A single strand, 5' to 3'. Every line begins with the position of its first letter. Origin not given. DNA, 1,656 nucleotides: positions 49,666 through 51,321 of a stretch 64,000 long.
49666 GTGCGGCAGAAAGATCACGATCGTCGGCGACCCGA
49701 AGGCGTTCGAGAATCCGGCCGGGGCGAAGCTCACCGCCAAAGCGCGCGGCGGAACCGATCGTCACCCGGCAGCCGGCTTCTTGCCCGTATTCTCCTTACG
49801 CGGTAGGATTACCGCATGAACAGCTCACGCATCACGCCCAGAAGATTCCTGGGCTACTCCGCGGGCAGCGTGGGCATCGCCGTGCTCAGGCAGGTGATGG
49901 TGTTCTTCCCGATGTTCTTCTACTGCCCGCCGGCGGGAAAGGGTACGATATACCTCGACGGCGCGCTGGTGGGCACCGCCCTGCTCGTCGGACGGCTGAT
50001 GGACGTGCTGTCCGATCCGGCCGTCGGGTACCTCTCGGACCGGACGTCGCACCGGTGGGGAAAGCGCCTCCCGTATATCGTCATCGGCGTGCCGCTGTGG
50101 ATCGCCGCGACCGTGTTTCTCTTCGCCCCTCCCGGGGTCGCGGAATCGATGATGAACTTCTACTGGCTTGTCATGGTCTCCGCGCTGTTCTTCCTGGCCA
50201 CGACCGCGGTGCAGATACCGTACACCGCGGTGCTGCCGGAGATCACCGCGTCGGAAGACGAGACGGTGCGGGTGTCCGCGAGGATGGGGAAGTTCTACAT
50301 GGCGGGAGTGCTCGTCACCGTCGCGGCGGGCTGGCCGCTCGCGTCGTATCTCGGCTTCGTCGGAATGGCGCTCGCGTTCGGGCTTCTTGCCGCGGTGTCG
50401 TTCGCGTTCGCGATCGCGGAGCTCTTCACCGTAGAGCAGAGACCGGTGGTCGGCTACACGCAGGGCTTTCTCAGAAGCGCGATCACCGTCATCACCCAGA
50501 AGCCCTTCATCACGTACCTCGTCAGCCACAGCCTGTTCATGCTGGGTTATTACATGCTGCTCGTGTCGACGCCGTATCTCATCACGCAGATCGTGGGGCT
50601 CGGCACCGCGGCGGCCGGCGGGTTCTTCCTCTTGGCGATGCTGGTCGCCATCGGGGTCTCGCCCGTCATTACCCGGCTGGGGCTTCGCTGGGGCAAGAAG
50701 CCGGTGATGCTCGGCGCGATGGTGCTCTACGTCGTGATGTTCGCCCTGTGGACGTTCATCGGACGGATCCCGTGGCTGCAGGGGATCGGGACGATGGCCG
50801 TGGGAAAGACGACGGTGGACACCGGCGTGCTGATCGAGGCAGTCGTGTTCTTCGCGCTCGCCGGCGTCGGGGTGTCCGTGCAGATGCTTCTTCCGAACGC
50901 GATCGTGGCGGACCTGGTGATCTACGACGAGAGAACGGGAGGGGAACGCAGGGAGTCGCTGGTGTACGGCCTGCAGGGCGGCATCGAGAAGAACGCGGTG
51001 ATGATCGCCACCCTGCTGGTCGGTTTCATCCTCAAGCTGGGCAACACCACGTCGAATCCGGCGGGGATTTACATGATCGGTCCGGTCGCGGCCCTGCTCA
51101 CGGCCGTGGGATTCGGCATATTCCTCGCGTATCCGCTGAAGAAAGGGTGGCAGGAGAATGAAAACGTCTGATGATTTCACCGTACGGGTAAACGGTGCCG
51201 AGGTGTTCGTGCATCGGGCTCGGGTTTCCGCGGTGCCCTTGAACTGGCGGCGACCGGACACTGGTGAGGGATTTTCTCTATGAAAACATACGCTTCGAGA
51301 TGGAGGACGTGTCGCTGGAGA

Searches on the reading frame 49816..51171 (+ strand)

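Call 52: search_protein_families(library=pfam, proteins=[window:49816-51171:+], max_evalue=0.001)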
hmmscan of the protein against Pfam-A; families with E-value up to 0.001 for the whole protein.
window:49816-51171:+ (451 aa): 2 families
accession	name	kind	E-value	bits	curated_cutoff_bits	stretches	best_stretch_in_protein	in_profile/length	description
PF13347.12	MFS_2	-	3.5e-46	158.1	27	1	13-409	1-384/427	MFS/sugar transport protein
PF07690.21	MFS_1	-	1.3e-11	44.4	33.4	1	47-367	29-322/347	Major Facilitator Superfamily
